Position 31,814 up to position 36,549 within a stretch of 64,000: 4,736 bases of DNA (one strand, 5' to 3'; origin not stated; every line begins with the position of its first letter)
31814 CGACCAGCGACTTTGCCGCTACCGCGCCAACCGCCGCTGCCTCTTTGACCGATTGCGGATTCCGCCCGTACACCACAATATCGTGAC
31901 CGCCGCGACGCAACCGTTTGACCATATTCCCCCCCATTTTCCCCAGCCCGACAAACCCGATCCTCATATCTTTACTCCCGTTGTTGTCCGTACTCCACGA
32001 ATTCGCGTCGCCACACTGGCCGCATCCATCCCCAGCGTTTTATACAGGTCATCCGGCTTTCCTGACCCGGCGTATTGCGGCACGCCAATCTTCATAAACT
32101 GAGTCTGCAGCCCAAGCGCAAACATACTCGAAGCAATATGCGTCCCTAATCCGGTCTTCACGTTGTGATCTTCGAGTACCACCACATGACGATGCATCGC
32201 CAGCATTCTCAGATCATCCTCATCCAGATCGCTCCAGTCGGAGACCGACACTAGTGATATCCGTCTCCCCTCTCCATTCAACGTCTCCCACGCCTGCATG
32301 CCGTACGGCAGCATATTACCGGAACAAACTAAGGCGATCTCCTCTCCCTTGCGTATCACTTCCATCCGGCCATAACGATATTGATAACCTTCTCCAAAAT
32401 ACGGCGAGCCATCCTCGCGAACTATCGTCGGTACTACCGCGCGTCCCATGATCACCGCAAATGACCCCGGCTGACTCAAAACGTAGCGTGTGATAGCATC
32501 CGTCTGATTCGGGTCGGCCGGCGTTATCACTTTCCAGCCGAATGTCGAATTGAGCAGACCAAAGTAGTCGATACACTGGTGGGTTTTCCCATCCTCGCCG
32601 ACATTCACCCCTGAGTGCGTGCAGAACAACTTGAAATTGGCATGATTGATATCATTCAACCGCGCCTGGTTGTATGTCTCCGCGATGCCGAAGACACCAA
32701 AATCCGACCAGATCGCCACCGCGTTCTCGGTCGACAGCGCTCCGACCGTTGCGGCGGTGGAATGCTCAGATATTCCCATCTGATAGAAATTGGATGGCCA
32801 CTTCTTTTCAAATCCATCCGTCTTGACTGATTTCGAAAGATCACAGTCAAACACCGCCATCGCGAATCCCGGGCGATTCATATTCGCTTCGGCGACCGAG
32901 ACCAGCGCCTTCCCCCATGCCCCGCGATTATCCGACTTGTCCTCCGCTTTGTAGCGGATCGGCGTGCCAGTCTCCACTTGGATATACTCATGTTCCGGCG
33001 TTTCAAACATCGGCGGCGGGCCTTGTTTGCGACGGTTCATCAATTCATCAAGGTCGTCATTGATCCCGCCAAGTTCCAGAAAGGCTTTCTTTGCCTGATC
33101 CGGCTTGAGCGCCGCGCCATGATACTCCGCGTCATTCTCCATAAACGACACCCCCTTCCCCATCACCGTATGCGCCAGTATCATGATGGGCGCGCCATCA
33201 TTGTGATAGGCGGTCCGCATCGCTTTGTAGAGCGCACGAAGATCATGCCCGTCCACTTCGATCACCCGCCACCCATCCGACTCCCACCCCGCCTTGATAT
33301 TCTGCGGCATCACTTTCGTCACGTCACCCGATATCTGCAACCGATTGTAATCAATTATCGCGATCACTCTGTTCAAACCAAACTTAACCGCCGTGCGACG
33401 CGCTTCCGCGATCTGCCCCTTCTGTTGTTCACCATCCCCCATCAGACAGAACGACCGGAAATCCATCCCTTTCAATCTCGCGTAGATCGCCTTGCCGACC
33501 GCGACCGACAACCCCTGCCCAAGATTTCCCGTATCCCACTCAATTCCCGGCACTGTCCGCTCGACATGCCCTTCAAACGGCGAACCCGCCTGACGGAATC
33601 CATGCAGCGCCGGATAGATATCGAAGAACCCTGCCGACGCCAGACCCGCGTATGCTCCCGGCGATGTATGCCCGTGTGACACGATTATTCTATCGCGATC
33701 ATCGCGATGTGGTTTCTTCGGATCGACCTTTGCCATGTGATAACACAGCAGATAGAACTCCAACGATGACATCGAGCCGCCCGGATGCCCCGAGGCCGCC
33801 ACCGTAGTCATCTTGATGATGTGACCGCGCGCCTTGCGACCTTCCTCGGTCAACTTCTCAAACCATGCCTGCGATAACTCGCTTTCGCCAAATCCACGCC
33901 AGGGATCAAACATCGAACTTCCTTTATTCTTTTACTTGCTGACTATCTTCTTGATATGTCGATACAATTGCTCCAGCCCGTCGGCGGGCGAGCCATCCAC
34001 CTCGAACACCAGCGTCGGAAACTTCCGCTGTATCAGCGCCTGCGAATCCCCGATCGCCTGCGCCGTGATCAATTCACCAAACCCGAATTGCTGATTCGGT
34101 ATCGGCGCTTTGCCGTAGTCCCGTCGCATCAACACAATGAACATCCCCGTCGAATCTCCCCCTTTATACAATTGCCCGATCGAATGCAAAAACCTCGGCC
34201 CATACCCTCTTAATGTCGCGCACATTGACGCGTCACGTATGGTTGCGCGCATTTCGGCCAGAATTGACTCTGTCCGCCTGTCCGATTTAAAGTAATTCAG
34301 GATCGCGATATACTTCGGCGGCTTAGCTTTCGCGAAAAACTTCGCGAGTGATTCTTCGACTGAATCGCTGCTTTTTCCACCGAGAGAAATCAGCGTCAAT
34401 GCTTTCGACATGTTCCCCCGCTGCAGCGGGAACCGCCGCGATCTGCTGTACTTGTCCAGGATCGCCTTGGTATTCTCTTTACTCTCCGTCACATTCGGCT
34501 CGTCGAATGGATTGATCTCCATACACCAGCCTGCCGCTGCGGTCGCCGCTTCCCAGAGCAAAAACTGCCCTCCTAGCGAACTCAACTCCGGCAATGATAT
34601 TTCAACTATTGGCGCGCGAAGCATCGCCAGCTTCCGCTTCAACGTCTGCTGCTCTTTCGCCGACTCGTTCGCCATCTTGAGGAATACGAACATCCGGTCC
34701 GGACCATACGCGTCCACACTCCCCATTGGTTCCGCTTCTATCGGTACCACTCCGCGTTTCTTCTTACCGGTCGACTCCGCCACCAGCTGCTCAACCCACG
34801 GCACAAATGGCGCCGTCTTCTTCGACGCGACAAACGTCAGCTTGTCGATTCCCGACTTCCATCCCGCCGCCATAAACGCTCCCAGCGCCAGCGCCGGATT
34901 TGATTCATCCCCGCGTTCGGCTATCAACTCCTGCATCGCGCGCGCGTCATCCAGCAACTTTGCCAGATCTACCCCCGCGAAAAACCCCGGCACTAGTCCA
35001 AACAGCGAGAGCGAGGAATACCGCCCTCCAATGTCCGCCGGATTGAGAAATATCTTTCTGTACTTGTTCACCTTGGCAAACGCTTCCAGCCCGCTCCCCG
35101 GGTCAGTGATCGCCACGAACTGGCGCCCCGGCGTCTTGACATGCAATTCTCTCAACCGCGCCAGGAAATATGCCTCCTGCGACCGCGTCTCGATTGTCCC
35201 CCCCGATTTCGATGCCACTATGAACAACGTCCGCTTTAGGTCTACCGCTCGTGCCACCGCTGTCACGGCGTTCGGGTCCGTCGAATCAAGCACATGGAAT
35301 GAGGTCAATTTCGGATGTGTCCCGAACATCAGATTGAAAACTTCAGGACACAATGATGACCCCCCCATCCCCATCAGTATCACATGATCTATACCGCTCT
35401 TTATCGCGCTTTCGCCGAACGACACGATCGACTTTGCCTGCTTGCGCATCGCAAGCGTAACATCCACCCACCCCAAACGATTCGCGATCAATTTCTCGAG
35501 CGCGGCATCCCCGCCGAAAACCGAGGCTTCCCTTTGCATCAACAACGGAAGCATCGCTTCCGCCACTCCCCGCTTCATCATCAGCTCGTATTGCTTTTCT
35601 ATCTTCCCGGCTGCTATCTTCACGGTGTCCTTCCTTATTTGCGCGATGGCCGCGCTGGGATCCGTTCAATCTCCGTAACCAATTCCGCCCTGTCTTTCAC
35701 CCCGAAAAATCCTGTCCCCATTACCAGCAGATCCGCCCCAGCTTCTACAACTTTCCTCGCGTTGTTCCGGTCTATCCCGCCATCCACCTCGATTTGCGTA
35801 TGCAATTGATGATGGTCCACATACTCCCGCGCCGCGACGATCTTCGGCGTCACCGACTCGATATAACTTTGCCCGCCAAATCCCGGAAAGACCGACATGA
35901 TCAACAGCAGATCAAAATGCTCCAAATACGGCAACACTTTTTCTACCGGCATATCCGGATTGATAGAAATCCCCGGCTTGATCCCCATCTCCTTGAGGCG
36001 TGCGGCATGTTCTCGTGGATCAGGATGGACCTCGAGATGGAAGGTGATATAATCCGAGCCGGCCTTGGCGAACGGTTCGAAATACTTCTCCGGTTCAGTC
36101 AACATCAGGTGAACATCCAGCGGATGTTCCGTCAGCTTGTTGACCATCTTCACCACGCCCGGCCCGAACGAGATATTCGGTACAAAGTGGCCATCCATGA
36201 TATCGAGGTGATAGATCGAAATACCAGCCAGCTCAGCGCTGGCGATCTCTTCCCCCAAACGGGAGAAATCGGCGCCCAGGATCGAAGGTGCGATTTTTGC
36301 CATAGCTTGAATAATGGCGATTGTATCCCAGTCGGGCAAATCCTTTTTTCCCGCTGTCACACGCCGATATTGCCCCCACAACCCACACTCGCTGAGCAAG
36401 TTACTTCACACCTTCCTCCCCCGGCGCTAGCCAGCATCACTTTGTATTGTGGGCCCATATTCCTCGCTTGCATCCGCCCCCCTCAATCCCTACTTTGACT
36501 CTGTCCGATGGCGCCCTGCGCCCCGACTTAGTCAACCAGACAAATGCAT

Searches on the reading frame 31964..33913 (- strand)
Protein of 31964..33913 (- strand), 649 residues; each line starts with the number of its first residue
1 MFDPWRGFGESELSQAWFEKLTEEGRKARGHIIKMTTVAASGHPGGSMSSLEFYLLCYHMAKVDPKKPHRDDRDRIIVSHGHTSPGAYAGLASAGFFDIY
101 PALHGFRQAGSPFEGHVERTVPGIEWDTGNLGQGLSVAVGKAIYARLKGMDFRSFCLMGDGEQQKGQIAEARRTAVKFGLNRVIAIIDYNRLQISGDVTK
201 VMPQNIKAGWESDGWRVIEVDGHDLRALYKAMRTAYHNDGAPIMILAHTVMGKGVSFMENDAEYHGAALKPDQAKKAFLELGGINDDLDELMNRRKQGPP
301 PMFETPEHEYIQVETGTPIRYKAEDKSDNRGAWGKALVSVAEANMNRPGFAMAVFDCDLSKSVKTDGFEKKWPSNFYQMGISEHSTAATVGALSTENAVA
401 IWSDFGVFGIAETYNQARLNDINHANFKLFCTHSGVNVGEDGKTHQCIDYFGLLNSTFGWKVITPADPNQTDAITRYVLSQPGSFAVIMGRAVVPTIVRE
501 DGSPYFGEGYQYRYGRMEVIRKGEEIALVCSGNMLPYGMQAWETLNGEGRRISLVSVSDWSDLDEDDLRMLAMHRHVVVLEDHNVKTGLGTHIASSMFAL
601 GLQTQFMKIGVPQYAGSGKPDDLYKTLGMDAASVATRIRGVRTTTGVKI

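Call 80: search_protein_families(library=pfam, proteins=[window:31964-33913:-], max_evalue=0.00001)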
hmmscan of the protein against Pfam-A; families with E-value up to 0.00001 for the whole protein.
window:31964-33913:- (649 aa): 5 families
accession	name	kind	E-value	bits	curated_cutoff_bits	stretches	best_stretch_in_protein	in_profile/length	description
PF00456.26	Transketolase_N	-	1e-43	150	22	1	37-281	18-275/334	Transketolase, thiamine diphosphate binding domain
PF02780.25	Transketolase_C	-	1.8e-18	67.1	25.9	1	515-634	1-124/124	Transketolase, C-terminal domain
PF02779.29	Transket_pyr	-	2.1e-17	63.7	27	1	348-493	19-171/174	Transketolase, pyrimidine binding domain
PF00676.26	E1_dh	-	4.9e-07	29.4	22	1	127-237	99-209/300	Dehydrogenase E1 component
PF09364.15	XFP_N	-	5.4e-06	25.9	23.7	0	113-234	124-246/364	XFP N-terminal domain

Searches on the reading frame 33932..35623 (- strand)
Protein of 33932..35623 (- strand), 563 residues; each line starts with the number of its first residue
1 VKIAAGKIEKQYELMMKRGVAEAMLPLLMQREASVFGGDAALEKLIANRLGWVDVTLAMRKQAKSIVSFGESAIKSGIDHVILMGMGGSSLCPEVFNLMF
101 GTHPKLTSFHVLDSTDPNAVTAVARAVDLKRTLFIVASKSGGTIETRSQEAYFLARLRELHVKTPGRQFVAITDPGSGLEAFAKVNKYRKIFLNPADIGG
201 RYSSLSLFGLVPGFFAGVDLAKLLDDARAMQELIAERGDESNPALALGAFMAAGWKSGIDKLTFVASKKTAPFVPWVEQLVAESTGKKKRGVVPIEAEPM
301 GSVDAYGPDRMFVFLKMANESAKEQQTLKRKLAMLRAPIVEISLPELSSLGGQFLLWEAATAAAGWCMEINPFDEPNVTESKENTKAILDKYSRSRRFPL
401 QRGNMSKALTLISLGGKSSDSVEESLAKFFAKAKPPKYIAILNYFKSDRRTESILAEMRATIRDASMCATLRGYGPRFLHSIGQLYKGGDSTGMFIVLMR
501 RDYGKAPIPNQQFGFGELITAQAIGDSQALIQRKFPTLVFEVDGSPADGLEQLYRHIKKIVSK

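Call 80: search_protein_families(library=pfam, proteins=[window:33932-35623:-], max_evalue=0.00001)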
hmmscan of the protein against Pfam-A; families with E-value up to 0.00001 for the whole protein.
window:33932-35623:- (563 aa): 1 family
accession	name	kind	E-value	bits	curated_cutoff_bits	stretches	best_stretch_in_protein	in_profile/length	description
PF00342.24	PGI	-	8.6e-16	58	22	1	73-288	91-309/486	Phosphoglucose isomerase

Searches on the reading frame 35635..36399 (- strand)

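Call 30: search_protein_families(library=pfam, proteins=[window:35635-36399:-], max_evalue=0.001)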
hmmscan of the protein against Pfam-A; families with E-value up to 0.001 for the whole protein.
window:35635-36399:- (254 aa): 1 family
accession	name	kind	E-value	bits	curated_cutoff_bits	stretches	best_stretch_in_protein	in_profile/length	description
PF00834.25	Ribul_P_3_epim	-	1.1e-71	240.8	21.1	1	35-232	1-198/198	Ribulose-phosphate 3 epimerase family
